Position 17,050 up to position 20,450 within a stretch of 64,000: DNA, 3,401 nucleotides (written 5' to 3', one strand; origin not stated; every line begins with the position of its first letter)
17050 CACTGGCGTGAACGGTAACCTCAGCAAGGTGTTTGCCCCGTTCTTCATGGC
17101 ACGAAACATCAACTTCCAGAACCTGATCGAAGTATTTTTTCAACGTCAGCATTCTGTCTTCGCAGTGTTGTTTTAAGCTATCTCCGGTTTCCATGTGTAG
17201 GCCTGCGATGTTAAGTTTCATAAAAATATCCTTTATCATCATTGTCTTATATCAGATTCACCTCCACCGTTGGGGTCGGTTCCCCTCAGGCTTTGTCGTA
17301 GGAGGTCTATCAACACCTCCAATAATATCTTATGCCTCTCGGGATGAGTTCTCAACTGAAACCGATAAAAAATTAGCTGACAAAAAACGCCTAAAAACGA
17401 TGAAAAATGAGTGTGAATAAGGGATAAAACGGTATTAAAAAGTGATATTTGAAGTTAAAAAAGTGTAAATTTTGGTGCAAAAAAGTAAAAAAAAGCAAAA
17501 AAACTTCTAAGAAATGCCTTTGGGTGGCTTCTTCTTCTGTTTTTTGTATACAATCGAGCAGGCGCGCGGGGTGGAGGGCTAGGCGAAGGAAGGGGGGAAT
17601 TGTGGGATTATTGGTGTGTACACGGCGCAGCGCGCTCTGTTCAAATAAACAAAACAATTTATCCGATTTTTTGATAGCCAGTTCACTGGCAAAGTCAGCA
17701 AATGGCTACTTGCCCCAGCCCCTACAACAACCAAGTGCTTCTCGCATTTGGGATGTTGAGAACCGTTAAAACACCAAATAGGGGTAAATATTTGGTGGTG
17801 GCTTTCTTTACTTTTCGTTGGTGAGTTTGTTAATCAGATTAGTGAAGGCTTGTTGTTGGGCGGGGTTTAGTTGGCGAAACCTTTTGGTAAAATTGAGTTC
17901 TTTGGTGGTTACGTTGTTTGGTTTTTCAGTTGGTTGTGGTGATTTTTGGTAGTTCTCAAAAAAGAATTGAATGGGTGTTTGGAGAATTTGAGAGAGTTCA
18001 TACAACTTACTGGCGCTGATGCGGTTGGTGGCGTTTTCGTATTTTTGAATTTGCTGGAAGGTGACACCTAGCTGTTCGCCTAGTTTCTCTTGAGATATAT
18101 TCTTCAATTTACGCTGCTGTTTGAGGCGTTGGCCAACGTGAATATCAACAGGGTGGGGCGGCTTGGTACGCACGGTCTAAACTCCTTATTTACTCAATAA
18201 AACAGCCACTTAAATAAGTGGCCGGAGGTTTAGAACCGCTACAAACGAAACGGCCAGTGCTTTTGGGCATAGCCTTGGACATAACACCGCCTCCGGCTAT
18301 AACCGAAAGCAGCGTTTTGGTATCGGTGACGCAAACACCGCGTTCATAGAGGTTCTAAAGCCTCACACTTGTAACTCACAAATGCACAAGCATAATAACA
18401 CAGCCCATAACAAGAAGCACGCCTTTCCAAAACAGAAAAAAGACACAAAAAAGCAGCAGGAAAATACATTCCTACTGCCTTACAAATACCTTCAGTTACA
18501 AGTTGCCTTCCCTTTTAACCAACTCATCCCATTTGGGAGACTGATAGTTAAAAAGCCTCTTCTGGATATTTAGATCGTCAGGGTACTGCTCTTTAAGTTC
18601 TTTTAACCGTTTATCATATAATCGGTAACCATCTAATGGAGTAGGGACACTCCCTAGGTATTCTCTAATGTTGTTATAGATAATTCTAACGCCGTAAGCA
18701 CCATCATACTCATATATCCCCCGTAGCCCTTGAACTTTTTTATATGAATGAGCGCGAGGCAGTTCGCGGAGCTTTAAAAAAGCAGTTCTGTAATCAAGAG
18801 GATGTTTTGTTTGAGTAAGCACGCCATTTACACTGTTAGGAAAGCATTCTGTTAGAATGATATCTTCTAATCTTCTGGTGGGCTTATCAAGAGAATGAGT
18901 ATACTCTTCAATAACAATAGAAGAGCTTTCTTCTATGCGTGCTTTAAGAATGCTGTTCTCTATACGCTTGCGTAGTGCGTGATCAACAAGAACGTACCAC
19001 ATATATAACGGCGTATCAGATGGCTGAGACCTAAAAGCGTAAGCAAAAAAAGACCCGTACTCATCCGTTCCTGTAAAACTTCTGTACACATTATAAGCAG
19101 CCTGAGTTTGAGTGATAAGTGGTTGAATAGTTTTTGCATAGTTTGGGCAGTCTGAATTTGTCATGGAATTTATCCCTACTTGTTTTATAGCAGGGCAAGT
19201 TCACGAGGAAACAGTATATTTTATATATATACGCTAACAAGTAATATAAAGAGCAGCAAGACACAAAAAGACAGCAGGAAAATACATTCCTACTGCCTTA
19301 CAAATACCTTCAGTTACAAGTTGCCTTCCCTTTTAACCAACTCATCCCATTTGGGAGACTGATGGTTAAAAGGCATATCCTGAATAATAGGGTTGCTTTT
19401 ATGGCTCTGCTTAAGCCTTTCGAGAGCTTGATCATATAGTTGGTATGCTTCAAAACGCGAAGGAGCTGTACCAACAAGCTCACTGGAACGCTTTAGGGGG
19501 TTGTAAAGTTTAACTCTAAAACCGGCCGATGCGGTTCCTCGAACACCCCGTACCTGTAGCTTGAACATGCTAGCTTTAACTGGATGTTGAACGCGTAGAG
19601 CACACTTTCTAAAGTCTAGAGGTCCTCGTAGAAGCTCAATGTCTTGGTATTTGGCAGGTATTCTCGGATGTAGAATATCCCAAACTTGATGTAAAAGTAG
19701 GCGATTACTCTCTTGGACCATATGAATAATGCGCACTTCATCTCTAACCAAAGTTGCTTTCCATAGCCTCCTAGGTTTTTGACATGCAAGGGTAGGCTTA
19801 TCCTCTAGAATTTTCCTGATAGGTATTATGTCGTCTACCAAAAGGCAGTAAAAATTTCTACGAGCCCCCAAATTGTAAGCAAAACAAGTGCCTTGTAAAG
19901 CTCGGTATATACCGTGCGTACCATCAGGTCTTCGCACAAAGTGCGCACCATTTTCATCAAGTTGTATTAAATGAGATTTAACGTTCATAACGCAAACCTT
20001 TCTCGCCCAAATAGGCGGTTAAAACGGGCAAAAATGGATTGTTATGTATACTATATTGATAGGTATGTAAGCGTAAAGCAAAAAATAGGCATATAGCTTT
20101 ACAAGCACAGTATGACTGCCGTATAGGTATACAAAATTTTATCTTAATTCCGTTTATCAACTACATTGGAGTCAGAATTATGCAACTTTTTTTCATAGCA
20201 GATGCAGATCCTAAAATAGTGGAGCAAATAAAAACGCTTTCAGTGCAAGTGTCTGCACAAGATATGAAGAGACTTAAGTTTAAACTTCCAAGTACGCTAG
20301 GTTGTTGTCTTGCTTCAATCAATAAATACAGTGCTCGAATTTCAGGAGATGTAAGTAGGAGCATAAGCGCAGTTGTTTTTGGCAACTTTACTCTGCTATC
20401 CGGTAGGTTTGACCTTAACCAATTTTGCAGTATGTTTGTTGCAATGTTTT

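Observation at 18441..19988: Tandem paralogous genes of unknown function whose 3' ends and 3' UTRs have been homogenised (about 120-nt near-identical direct repeat)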

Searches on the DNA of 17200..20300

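Call 21: search_rna_families(source=window, start=17200, end=20300, threshold=evalue, max_evalue=1)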
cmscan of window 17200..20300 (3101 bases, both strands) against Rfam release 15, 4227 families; matches with E-value up to 1: 4.
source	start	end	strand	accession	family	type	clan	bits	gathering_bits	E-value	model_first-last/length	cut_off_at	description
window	18212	18298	-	RF02221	sRNA-Xcc1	Gene; sRNA;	-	23.9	53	0.5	1-87/87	no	sRNA-Xcc1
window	17430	17541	+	RF01653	ceN80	Gene; snRNA; snoRNA; HACA-box;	-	21.3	80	0.4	1-131/131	no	Caenorhabditis snoRNA ceN80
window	18281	18373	-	RF02301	TtnuCD25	Gene; snRNA; snoRNA; CD-box;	-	19.7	85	0.61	1-89/89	no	Tetrahymena snoRNA TtnuCD25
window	18823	18936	-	RF03122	bCoV-3UTR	Cis-reg;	CL00117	15.7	112.9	0.63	1-326/326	no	Betacoronavirus 3'UTR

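Call 40: search_rna_families(source=window, start=18150, end=18600, threshold=evalue, max_evalue=10, show_alignments=2)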
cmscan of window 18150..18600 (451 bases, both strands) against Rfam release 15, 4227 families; matches with E-value up to 10: 10.
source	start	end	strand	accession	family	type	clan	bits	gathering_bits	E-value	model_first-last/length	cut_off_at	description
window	18212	18298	-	RF02221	sRNA-Xcc1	Gene; sRNA;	-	23.9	53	0.073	1-87/87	no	sRNA-Xcc1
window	18412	18559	-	RF00515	PyrR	Cis-reg;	-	20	54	2.1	1-115/115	no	PyrR binding site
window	18281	18373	-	RF02301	TtnuCD25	Gene; snRNA; snoRNA; CD-box;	-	19.7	85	0.089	1-89/89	no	Tetrahymena snoRNA TtnuCD25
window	18150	18172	+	RF02465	Ms_AS-5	Gene; sRNA;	-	17.7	46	0.85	23-45/45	5'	Mycobacterium sRNA Ms_AS-5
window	18282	18316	-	RF04201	MIR7510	Gene; miRNA;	-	16.4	93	2.2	1-79/79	no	MIR7510 microRNA precursor family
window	18416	18510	+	RF02183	ST7-OT3_1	Gene; lncRNA;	-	14.4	50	9.7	1-79/79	no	ST7 overlapping transcript 3 conserved region 1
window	18440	18494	-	RF02532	MNV_3UTR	Cis-reg;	-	14.2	70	0.79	168-222/222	no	Murine norovirus 3'UTR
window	18423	18592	+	RF01983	Pinc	Gene; lncRNA;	-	14.2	60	5.9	1-154/154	no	Pregnancy induced noncoding RNA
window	18467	18523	-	RF01767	SAM-III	Cis-reg; riboswitch;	-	13.1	45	8.1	1-82/82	no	SAM-III riboswitch aptamer (SMK box)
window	18442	18552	-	RF00040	rne5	Cis-reg;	-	10.3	180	0.96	1-333/333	no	RNase E 5' UTR element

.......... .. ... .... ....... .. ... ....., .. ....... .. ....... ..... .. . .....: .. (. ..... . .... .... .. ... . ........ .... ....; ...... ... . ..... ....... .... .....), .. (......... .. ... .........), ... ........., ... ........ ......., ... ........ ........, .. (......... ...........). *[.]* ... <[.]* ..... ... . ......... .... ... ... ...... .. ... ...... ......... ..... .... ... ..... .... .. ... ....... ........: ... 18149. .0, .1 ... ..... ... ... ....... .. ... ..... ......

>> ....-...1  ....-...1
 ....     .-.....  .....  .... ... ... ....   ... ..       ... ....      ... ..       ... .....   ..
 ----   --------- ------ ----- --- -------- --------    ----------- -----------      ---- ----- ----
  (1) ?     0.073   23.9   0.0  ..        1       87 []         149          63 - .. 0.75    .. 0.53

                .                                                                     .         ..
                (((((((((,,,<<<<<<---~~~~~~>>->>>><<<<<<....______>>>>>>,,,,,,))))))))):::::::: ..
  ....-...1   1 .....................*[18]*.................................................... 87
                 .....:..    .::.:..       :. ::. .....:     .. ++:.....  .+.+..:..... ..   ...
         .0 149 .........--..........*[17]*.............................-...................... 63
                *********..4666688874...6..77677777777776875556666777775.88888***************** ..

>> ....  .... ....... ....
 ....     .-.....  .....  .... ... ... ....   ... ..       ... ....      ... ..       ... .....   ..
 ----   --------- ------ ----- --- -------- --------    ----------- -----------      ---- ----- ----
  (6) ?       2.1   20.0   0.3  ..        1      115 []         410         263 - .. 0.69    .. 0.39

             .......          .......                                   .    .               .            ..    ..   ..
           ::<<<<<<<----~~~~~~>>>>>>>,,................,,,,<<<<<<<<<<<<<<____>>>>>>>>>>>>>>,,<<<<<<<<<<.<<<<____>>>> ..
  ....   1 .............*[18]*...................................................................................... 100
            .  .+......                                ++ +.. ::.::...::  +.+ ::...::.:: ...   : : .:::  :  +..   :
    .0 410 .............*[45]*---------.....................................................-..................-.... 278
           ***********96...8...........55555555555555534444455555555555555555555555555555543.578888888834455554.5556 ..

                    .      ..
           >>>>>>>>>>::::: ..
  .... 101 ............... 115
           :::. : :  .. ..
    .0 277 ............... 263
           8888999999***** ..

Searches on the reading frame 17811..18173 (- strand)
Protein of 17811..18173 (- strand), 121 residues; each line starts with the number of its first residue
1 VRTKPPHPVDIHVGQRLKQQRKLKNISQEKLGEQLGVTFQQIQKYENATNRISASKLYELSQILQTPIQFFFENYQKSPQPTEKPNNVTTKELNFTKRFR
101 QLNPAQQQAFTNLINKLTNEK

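Call 5: search_protein_families(library=pfam, proteins=[window:17811-18173:-], max_evalue=1)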
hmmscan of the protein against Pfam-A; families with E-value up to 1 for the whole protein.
window:17811-18173:- (121 aa): 7 families
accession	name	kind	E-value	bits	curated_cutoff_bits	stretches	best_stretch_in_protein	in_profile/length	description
PF01381.28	HTH_3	-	7.9e-14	51.9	23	1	17-71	1-55/55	Helix-turn-helix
PF12844.13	HTH_19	-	4.9e-07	30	30.2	1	14-75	1-62/64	Helix-turn-helix domain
PF13560.12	HTH_31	-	8.3e-06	26.5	27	1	13-67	2-57/64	Helix-turn-helix domain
PF13443.12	HTH_26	-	0.00018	22.2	22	1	16-68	1-54/63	Cro/C1-type HTH DNA-binding domain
PF15943.11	YdaS_toxin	-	0.014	15.6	30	1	27-65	10-48/65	Bacterial toxin YdaS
PF01468.23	GA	-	0.099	13.3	24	1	101-118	20-37/55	GA module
PF03739.19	LptF_LptG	-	0.25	10.7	27.9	1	51-118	209-276/353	Lipopolysaccharide export system permease LptF/LptG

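Call 9: search_protein_families(library=phrogs, proteins=[window:17811-18173:-], max_evalue=1)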
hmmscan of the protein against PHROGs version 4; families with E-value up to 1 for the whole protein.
window:17811-18173:- (121 aa): 31 families (the best 25 are shown)
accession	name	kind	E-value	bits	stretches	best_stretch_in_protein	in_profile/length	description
phrog_8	-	transcription regulation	1.4e-12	48.8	1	3-72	67-136/346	transcriptional regulator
phrog_2967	-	transcription regulation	2.9e-12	47.6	1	14-119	12-107/225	transcriptional regulator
phrog_2439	-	transcription regulation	6.4e-12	46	1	12-89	7-79/367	transcriptional regulator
phrog_3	-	transcription regulation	2.5e-10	41.7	1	13-92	89-168/430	transcriptional repressor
phrog_4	-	transcription regulation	4.5e-09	36.8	1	13-81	137-201/400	transcriptional repressor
phrog_5823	-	transcription regulation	2.2e-05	24.8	1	12-82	6-77/404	transcriptional regulator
phrog_2328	-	transcription regulation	7.6e-05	23.5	1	10-81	15-85/128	transcriptional repressor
phrog_1994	-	DNA, RNA and nucleotide metabolism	0.00033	21.6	1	15-73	2-60/170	DNA binding protein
phrog_1728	-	transcription regulation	0.00091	19.2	1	15-67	6-58/380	transcriptional regulator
phrog_2104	-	unknown function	0.00096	20.3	1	9-69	36-96/103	-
phrog_147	-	transcription regulation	0.0012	20.2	1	11-61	3-54/100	transcriptional regulator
phrog_1373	-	transcription regulation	0.0031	18.5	1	13-78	64-129/166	transcriptional regulator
phrog_37093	-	transcription regulation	0.0035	17.8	1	15-40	8-33/42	transcriptional regulator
phrog_1381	-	moron, auxiliary metabolic gene and host takeover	0.0036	17.6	1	9-106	9-107/264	plasmid antitoxin with HTH domain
phrog_4836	-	transcription regulation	0.006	17.2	1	10-79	73-142/194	CII-like regulator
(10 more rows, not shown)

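Call 46: search_protein_families(library=ncbifam, proteins=[window:17811-18173:-], max_evalue=1)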
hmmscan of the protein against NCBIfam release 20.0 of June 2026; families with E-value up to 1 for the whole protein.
window:17811-18173:- (121 aa): 20 families
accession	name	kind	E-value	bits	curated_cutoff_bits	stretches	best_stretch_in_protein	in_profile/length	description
NF041951.1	phage_RstR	subfamily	2.7e-11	43.7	80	1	13-117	3-99/108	RstR family transcriptional repressor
NF007257.0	PRK09706.1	subfamily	3.6e-11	43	101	1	12-111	5-109/135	transcriptional repressor DicA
NF047948.1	male_kill_WMK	equivalog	3e-10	40.1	300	1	10-74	3-67/300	WO male-killing family protein Wmk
NF052239.1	antitox_spr1629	equivalog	1.4e-09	37.5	335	1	12-101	2-86/377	spr1629 family repressor/antitoxin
NF003162.0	PRK04140.1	equivalog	4e-07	29.4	263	1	14-92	128-207/317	transcriptional regulator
NF007408.0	PRK09943.1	equivalog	7.9e-05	22.3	211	1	11-81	6-76/185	HTH-type transcriptional regulator PuuR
TIGR03070.1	couple_hipB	subfamily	8.2e-05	22.5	71.65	1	13-64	3-54/58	type II toxin-antitoxin system Y4mF family antitoxin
TIGR03830.1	CxxCG_CxxCG_HTH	subfamily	0.00012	21.9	61.8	1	13-55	66-108/127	type II TA system antitoxin MqsA family protein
NF006015.0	PRK08154.1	subfamily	0.00027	20.2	204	1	11-82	29-95/314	anaerobic benzoate catabolism transcriptional regulator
NF038139.1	Reg_Aceta_RamB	equivalog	0.00067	18.4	700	1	12-74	2-64/465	acetate metabolism transcriptional regulator RamB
NF038310.1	lysogeny_AimR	equivalog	0.0032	16.6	70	1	17-69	1-53/365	AimR family lysis-lysogeny pheromone receptor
NF041575.1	antitoxPezA_Strep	equivalog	0.0039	17.2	290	1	13-60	2-49/158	type II toxin-antitoxin system antitoxin PezA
NF007271.0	PRK09726.1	equivalog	0.0057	16.6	79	1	15-85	15-84/88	type II toxin-antitoxin system antitoxin HipB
NF058600.1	TransRegSco1979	equivalog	0.019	14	350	1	11-60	7-56/280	Sco1979 family transcriptional regulator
TIGR02607.1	antidote_HigA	equivalog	0.02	14.8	47.7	1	11-71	5-66/81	HigA family addiction module antitoxin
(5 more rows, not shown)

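Call 47: search_protein_families(library=padloc, proteins=[window:17811-18173:-], max_evalue=1)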
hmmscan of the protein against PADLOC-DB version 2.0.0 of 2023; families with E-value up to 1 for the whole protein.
window:17811-18173:- (121 aa): 22 families
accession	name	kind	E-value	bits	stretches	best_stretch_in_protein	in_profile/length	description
PDLC03947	RmrA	-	1.5e-12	45.1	1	12-80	11-79/383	-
PDLC03952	RmrA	-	1.7e-11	41.6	1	13-80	23-90/395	-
PDLC03954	RmrA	-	3e-11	40.8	1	12-118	10-113/380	-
PDLC03944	RmrA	-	8.2e-11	39.6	1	14-77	8-71/384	-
PDLC03945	RmrA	-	1.6e-10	38.7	1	12-114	2-101/394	-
PDLC03949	RmrA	-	2.3e-10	37.9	1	15-81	5-71/363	-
PDLC03948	RmrA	-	6e-09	33.3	1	12-75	8-71/397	-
PDLC03951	RmrA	-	7.3e-09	33.1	1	13-78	9-74/400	-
PDLC02926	HTH_VI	-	7.8e-09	33.7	1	13-90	2-82/92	-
PDLC03955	RmrA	-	7.8e-09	33.2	1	15-113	23-114/371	-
PDLC03946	RmrA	-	9.3e-08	29.2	1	14-77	4-67/357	-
PDLC03956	RmrA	-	1.4e-06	25.7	1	12-84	8-81/399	-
PDLC04142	capH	-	2.4e-06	26.6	1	14-102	8-80/103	capH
PDLC03943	RmrA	-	2.8e-05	21.4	1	14-80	4-70/370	-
PDLC03953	RmrA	-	6.1e-05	20.4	1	13-101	6-94/373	-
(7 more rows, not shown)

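Call 85: find_encoding_contigs(protein=window:17811-18173:-, flank=3000, max_places=10)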
Protein window:17811-18173:- (121 aa): 5 contigs read that carry it; 3 places shown.
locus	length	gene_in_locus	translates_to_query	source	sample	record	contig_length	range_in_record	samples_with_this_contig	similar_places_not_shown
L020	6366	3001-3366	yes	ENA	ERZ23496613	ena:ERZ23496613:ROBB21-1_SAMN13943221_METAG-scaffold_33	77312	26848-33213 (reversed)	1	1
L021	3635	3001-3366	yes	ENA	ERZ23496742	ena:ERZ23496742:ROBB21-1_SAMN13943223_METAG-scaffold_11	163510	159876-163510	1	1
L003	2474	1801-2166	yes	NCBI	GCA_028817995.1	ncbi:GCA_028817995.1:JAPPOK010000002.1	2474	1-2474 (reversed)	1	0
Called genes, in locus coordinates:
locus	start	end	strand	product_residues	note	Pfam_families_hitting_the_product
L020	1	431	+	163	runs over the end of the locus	PF00293:NUDIX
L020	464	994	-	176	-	-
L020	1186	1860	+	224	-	-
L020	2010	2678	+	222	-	-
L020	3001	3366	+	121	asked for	PF13560:HTH_31 (weak), PF12844:HTH_19 (weak), PF01381:HTH_3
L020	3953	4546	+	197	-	PF02482:Ribosomal_S30AE, PF16321:Ribosom_S30AE_C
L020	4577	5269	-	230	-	PF05430:Methyltransf_30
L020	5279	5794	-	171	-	-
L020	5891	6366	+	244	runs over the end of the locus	PF00565:SNase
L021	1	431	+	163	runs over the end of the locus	PF00293:NUDIX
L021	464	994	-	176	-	-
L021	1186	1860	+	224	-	-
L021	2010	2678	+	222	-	-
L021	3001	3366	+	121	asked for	PF13560:HTH_31 (weak), PF12844:HTH_19 (weak), PF01381:HTH_3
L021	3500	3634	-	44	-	?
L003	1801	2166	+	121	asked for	PF13560:HTH_31 (weak), PF12844:HTH_19 (weak), PF01381:HTH_3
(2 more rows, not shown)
